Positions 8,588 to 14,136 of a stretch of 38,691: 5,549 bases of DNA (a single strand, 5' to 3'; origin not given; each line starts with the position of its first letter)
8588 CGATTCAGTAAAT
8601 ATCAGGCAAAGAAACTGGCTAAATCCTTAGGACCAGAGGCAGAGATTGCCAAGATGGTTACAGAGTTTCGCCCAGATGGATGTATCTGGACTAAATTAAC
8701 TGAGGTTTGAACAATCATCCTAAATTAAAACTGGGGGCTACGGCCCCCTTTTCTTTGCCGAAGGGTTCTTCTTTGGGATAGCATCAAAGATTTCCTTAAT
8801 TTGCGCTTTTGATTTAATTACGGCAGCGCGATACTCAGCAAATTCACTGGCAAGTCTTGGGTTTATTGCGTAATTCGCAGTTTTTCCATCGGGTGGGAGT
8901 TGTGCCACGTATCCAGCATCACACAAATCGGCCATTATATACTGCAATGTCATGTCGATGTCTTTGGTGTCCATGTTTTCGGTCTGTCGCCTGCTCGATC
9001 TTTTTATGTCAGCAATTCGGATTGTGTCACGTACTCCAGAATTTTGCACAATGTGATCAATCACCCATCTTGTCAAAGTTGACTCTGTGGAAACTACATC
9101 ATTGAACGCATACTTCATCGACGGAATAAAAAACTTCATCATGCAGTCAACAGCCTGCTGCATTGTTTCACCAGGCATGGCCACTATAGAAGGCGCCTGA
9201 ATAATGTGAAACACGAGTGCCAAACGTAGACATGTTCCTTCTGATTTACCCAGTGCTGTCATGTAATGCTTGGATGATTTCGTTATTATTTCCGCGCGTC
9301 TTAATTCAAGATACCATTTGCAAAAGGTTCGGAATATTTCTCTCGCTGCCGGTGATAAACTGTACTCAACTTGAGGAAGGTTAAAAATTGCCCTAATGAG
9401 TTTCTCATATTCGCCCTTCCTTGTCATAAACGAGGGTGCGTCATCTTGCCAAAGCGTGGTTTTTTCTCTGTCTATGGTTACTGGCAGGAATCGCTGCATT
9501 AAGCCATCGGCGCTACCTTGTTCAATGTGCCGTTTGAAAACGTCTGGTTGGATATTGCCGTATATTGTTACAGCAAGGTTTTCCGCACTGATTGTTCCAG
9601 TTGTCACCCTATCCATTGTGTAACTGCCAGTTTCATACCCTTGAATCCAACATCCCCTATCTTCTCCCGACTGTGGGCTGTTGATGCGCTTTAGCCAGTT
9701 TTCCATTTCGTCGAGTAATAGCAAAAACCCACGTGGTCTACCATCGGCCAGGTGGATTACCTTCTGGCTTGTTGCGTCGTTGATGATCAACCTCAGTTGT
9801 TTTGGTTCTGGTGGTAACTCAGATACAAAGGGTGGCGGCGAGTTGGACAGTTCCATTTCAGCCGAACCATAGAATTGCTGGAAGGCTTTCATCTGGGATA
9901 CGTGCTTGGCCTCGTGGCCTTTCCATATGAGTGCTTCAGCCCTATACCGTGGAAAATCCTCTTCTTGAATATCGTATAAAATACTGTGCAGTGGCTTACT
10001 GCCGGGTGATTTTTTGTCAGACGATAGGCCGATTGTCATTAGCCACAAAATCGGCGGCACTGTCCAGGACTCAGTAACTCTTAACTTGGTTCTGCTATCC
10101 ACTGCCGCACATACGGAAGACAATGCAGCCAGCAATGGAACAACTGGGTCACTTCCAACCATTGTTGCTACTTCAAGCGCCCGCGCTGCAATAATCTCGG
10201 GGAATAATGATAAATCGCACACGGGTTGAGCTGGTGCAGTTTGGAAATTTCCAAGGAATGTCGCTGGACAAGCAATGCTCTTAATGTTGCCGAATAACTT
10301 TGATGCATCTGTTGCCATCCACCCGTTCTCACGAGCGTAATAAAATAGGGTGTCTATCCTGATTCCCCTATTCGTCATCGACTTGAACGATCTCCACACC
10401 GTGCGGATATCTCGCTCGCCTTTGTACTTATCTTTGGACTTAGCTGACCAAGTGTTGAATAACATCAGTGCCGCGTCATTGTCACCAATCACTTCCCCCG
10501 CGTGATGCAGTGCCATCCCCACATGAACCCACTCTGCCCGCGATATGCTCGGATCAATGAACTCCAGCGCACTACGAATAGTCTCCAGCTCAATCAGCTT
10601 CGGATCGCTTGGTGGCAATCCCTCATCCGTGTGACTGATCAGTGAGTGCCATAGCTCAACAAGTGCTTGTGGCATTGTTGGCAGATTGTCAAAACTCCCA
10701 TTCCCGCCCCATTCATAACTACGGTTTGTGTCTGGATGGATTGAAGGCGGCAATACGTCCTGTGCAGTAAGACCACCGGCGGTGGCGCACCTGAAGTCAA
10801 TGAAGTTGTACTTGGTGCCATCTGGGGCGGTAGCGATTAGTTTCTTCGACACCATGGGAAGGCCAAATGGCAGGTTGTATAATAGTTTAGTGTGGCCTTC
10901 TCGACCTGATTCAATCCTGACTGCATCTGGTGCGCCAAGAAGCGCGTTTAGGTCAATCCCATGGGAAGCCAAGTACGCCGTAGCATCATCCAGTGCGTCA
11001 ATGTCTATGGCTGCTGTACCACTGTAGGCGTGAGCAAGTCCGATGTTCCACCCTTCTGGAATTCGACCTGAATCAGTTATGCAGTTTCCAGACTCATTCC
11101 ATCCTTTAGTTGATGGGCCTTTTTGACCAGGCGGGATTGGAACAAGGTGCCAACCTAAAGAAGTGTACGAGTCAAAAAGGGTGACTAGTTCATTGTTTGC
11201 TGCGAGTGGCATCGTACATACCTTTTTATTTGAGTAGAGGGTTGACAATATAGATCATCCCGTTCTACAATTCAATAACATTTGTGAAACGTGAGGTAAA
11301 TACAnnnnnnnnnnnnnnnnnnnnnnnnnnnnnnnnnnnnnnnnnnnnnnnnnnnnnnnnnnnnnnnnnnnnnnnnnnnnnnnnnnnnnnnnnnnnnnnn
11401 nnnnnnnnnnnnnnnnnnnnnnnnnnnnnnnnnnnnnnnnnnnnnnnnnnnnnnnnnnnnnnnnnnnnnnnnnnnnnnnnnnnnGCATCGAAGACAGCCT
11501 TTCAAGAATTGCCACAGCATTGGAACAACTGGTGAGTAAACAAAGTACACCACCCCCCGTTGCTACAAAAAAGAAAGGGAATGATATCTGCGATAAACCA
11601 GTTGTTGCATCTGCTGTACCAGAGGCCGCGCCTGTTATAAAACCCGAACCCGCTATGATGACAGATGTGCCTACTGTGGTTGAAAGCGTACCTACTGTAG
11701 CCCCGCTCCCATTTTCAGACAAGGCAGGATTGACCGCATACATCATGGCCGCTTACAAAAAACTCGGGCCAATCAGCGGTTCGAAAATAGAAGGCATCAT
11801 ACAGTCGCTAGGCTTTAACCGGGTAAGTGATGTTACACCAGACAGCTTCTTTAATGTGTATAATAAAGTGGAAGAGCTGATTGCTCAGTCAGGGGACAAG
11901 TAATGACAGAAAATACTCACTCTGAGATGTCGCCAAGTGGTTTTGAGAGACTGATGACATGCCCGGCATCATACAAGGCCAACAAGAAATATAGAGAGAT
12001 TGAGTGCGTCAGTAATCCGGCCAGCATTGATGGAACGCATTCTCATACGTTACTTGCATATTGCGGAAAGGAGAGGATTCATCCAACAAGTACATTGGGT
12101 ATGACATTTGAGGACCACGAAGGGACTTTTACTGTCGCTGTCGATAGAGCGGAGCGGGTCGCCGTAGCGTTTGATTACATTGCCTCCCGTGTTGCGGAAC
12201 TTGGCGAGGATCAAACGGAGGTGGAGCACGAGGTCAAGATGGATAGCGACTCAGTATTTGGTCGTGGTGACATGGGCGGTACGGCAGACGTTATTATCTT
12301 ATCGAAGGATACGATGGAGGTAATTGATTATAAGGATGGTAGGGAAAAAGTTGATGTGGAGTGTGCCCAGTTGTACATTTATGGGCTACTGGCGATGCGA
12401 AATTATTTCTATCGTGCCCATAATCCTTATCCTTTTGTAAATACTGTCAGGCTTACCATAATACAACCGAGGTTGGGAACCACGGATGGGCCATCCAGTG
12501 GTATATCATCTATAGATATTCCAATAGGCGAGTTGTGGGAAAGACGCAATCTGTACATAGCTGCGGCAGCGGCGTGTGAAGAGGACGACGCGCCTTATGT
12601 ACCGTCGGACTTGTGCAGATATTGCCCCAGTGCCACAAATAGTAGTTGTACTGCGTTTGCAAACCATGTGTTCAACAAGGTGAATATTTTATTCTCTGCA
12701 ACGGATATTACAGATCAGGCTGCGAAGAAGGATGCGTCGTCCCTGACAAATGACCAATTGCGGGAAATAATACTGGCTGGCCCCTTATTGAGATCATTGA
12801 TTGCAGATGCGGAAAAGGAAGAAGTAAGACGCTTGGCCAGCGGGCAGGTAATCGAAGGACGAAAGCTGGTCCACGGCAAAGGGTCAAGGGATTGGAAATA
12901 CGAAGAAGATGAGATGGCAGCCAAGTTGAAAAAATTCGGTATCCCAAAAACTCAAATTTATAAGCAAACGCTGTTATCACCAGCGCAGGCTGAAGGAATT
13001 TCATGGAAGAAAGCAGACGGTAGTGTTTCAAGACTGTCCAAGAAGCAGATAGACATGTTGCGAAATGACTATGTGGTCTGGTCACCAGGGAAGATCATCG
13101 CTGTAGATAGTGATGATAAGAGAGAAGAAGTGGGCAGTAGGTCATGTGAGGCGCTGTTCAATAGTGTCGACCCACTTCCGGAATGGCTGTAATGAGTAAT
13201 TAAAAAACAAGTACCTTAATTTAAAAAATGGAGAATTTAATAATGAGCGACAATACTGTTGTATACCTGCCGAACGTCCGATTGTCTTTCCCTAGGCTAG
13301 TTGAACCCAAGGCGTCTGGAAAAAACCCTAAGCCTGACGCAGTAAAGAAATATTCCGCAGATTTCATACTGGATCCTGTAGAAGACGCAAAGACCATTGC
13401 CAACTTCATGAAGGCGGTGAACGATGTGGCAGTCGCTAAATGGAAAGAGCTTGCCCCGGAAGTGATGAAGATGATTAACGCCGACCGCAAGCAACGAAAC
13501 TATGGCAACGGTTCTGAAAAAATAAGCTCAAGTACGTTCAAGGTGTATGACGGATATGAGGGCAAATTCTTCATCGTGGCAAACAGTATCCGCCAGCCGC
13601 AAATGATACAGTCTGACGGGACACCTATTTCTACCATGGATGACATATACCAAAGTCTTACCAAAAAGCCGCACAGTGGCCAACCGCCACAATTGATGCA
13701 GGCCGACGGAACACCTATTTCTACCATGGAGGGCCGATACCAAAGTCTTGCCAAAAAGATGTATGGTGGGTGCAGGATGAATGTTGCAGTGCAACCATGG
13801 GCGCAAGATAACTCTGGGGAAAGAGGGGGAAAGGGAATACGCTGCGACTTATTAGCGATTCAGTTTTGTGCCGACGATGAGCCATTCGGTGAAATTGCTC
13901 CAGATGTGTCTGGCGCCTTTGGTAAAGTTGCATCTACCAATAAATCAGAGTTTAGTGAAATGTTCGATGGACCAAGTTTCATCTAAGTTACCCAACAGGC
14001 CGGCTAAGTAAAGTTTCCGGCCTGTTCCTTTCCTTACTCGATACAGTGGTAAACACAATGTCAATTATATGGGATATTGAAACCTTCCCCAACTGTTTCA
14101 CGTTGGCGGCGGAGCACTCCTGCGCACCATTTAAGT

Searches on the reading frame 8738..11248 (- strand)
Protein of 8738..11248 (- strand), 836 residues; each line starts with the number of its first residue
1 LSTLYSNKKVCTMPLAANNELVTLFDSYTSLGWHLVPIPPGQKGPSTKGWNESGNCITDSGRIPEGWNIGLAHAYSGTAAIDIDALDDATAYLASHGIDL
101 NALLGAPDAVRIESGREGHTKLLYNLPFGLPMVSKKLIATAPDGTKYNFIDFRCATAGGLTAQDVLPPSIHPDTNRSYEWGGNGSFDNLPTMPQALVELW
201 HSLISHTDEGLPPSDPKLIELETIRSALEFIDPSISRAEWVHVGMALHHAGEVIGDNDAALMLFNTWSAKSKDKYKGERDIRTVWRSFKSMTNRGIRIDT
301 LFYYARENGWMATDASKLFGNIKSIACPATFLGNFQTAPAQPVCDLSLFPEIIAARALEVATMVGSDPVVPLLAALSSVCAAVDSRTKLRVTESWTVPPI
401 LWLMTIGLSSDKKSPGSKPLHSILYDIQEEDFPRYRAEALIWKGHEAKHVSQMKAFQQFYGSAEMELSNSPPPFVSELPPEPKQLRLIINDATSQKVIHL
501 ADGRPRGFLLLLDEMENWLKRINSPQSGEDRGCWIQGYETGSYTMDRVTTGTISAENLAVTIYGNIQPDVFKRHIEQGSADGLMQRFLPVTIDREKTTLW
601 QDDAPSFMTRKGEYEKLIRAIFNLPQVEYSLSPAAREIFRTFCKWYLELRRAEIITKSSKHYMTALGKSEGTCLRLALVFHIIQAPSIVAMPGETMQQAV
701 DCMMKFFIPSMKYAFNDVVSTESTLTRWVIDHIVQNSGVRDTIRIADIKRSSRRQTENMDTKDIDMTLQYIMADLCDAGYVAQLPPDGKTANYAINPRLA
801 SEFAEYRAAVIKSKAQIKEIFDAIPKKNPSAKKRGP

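Call 11: find_related_loci(query=window:8738-11248:-, collection=viral_contigs, flank=10000)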
Query window:8738-11248:- (836 aa) in viral_contigs; peptide patterns used: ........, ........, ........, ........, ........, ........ (x = any residue, [..] = any of these).
10 stretches matched a pattern; 1 encode a relative of the query (tblastn E <= 1e-3); 1 distinct loci.
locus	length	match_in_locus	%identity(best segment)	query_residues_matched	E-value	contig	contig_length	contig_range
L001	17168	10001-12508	97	1-836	0e+0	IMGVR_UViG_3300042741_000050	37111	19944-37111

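Call 16: find_related_loci(query=window:8738-11248:-, collection=metagenome_contigs, flank=10000)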
Query window:8738-11248:- (836 aa) in metagenome_contigs; peptide patterns used: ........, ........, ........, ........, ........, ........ (x = any residue, [..] = any of these).
66 stretches matched a pattern; 3 encode a relative of the query (tblastn E <= 1e-3); 2 distinct loci.
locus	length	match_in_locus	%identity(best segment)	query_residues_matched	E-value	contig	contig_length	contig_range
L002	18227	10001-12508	97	1-836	0e+0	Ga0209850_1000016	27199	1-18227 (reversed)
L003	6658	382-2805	53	6-821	0e+0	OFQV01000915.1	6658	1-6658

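Call 25: find_homologous_proteins(query=window:8738-11248:-, max_evalue=1e-50)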
Query window:8738-11248:- (836 aa): 755 proteins with E <= 1e-50 among 8000 candidates; the best 120 are listed.
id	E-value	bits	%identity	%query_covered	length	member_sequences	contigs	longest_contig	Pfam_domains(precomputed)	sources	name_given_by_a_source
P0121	0.0e+0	1812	94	99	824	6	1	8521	PF13148.12,PF08707.17,PF09250.17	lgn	-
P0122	0.0e+0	1028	55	98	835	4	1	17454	PF13148.12,PF08707.17,PF09250.17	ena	-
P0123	2.1e-287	974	53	98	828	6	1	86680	PF13148.12,PF08707.17,PF09250.17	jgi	jgi:hypothetical protein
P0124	4.3e-273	926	53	96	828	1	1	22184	PF13148.12,PF08707.17,PF09250.17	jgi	jgi:hypothetical protein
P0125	8.5e-261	886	50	97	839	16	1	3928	PF13148.12,PF08707.17,PF09250.17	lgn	-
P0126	4.6e-258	877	49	96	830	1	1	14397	PF13148.12,PF08707.17,PF09250.17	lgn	-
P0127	1.1e-256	872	50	97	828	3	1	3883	PF13148.12,PF08707.17,PF09250.17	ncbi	-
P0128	1.4e-256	872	50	95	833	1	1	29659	PF13148.12,PF08707.17,PF09250.17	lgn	-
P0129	4.6e-253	860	50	97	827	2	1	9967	PF13148.12,PF08707.17,PF09250.17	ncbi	-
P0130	5.2e-241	820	47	96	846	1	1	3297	PF13148.12,PF08707.17,PF09250.17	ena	-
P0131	3.8e-236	804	44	97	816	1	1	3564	PF13148.12,PF08707.17,PF09250.17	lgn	-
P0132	6.1e-236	803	45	96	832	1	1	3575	PF13148.12,PF08707.17,PF09250.17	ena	-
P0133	2.8e-235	801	45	98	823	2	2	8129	PF13148.12,PF08707.17,PF09250.17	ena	-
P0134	2.9e-232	791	46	96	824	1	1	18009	PF13148.12,PF08707.17,PF09250.17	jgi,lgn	jgi:hypothetical protein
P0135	4.4e-230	784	45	95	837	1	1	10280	PF13148.12,PF08707.17,PF09250.17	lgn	-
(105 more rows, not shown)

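Call 26: find_encoding_contigs(protein=P0121, flank=10000, max_places=10)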
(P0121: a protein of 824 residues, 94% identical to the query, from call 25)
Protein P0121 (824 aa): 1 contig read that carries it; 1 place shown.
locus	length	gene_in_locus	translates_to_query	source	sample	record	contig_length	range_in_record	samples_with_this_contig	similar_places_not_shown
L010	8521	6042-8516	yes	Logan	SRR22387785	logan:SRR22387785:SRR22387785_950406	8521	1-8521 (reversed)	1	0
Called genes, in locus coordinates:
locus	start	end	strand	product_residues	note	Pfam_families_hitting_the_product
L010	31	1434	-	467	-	PF00176:SNF2-rel_dom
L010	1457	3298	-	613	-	-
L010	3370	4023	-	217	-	PF10991:Enc34_ssDNA-bd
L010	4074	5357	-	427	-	PF10926:DUF2800, PF12705:PDDEXK_1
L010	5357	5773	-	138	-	-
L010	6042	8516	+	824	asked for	PF09250:Prim-Pol, PF08707:PriCT_2, PF13148:DUF3987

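Call 27: list_cluster_members(proteins=[P0121])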
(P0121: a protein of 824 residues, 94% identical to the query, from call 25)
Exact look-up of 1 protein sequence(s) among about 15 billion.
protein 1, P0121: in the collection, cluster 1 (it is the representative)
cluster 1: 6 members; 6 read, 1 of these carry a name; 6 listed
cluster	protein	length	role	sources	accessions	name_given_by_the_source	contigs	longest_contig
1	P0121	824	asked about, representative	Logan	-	-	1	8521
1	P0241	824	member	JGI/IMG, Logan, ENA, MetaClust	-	\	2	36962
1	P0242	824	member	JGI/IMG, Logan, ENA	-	-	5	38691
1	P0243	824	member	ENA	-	-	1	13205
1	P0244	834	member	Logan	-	-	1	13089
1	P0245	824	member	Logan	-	-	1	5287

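Call 28: find_encoding_contigs(protein=P0242, flank=10000, max_places=10)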
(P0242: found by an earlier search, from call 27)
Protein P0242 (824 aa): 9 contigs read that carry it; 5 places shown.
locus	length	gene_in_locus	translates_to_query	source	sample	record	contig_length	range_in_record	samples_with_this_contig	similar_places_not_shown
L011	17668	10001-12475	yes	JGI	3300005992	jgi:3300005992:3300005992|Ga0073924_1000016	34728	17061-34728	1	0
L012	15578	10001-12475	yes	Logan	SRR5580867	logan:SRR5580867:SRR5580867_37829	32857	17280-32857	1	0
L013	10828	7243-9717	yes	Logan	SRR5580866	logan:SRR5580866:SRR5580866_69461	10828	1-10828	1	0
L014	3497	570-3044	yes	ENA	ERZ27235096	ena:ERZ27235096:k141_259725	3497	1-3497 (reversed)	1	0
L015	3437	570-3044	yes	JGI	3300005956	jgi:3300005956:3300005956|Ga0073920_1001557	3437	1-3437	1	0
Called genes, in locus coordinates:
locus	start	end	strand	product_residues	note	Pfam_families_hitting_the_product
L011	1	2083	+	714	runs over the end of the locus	-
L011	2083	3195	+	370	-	-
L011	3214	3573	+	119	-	-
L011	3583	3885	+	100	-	-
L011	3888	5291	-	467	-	PF00176:SNF2-rel_dom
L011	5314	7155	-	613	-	-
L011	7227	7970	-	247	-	PF10991:Enc34_ssDNA-bd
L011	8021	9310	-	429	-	PF10926:DUF2800, PF12705:PDDEXK_1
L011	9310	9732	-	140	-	-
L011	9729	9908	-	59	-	-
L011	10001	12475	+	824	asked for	PF09250:Prim-Pol, PF08707:PriCT_2, PF13148:DUF3987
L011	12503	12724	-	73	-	-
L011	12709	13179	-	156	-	-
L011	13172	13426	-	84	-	-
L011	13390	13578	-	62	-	-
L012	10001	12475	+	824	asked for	PF09250:Prim-Pol, PF08707:PriCT_2, PF13148:DUF3987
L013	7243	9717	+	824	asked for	PF09250:Prim-Pol, PF08707:PriCT_2, PF13148:DUF3987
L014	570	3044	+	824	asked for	PF09250:Prim-Pol, PF08707:PriCT_2, PF13148:DUF3987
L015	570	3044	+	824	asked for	PF09250:Prim-Pol, PF08707:PriCT_2, PF13148:DUF3987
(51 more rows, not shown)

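Call 29: find_encoding_contigs(protein=P0241, flank=10000, max_places=10)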
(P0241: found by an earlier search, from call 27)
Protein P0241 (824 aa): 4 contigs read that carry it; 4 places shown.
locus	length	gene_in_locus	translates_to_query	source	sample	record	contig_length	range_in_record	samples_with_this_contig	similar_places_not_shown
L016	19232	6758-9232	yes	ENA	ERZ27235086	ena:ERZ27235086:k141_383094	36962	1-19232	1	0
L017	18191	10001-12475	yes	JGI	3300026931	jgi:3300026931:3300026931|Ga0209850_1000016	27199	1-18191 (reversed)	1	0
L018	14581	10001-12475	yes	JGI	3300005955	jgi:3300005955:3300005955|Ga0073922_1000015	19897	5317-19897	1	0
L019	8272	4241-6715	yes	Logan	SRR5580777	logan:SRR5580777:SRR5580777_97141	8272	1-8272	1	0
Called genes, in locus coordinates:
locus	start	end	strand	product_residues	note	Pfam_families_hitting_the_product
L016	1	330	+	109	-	?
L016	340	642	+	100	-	-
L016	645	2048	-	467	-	PF00176:SNF2-rel_dom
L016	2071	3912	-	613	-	-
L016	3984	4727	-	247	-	PF10991:Enc34_ssDNA-bd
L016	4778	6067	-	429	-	PF10926:DUF2800, PF12705:PDDEXK_1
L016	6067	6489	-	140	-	-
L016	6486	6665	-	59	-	-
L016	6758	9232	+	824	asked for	PF09250:Prim-Pol, PF08707:PriCT_2, PF13148:DUF3987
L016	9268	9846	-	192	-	-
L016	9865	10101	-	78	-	-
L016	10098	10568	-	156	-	-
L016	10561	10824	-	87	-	-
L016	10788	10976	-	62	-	-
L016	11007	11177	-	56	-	-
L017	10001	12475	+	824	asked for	PF09250:Prim-Pol, PF08707:PriCT_2, PF13148:DUF3987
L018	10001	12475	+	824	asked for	PF09250:Prim-Pol, PF08707:PriCT_2, PF13148:DUF3987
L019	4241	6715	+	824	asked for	PF09250:Prim-Pol, PF08707:PriCT_2, PF13148:DUF3987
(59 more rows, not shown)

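Call 30: find_encoding_contigs(protein=P0243, flank=10000, max_places=5)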
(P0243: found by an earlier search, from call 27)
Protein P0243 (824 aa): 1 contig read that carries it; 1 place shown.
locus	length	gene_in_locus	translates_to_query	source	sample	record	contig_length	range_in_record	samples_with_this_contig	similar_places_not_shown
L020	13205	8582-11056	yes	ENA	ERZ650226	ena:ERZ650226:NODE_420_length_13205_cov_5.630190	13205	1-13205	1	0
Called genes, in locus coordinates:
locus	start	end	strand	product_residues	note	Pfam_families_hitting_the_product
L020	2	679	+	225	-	?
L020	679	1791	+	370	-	-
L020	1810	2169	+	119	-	-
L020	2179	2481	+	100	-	-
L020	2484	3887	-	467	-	PF00176:SNF2-rel_dom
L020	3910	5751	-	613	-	-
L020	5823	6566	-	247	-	PF10991:Enc34_ssDNA-bd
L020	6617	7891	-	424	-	PF10926:DUF2800, PF12705:PDDEXK_1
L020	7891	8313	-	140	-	-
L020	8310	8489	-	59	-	-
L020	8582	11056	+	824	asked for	PF09250:Prim-Pol, PF08707:PriCT_2, PF13148:DUF3987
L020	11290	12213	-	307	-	-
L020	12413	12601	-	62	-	-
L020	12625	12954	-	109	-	-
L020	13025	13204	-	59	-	?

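Call 31: find_encoding_contigs(protein=P0244, flank=10000, max_places=5)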
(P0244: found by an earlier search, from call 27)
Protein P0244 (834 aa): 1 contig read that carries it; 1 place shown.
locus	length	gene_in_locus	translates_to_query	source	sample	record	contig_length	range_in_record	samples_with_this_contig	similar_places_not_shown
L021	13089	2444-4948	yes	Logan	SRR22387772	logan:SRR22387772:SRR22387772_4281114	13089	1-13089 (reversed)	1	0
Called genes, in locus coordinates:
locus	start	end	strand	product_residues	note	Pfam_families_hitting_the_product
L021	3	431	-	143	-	?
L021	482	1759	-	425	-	PF10926:DUF2800, PF12705:PDDEXK_1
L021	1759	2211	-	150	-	-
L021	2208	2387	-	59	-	-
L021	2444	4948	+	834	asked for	PF09250:Prim-Pol, PF08707:PriCT_2, PF13148:DUF3987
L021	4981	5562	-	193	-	-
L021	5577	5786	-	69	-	-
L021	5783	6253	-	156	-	-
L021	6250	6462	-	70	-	-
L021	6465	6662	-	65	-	-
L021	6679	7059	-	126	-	-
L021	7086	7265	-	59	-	-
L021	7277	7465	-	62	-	-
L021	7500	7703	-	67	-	-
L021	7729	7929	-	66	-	-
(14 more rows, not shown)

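Call 70: find_encoding_contigs(protein=P0122, flank=10000, max_places=3)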
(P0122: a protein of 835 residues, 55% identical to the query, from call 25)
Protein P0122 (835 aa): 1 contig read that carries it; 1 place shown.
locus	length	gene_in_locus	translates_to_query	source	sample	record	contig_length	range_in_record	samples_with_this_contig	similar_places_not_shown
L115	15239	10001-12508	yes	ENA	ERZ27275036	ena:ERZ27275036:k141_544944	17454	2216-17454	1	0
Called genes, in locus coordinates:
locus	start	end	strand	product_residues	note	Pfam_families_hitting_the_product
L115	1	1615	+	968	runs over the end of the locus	-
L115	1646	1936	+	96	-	-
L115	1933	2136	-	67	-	-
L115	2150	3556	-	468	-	PF00176:SNF2-rel_dom, PF04851:ResIII (weak)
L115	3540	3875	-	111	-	-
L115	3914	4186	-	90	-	-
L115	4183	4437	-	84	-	PF11753:DUF3310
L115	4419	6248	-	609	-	-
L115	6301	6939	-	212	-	PF10991:Enc34_ssDNA-bd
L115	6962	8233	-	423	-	PF10926:DUF2800, PF12705:PDDEXK_1 (weak)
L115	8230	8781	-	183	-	PF17720:RLIG1 (faint)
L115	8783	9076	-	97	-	-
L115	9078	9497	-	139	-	-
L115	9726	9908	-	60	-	-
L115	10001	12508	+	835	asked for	PF09250:Prim-Pol, PF08707:PriCT_2, PF13148:DUF3987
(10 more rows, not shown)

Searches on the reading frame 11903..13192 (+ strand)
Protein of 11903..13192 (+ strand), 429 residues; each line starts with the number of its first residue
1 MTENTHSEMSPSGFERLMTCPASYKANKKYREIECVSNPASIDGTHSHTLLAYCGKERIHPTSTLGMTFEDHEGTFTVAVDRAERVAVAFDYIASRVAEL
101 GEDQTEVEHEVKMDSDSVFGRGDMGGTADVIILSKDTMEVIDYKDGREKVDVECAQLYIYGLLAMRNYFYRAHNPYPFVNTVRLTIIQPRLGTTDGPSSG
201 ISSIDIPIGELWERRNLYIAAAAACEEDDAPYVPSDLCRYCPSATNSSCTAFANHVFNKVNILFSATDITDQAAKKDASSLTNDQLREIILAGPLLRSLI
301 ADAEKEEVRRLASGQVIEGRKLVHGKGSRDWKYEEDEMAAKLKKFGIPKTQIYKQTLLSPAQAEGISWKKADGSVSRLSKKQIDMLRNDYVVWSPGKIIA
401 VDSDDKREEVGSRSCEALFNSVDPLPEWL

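Call 60: search_protein_families(library=pfam, proteins=[window:11903-13192:+], max_evalue=0.001)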
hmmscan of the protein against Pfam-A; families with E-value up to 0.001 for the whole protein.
window:11903-13192:+ (429 aa): 2 families
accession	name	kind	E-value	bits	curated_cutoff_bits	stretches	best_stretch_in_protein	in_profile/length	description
PF10926.14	DUF2800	-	2e-48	165.9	21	1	6-408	1-368/368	Protein of unknown function (DUF2800)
PF12705.13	PDDEXK_1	-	2e-11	44.7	22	1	9-243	2-242/247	PD-(D/E)XK nuclease superfamily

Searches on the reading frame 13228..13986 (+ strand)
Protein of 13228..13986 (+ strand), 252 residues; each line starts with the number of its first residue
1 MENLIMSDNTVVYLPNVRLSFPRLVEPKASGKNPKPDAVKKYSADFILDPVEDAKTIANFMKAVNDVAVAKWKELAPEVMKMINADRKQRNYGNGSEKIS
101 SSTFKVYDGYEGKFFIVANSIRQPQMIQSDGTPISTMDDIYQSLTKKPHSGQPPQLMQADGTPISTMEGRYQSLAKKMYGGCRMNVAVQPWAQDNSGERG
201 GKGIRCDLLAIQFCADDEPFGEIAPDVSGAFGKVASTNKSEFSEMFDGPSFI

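Call 60: search_protein_families(library=pfam, proteins=[window:13228-13986:+], max_evalue=0.001)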
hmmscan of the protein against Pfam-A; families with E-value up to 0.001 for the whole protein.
window:13228-13986:+ (252 aa): 1 family
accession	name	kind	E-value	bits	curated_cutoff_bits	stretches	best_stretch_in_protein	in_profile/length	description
PF10991.15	Enc34_ssDNA-bd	-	2.8e-21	76.4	26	1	12-223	3-159/176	Enterobacter phage Enc34, ssDNA-binding protein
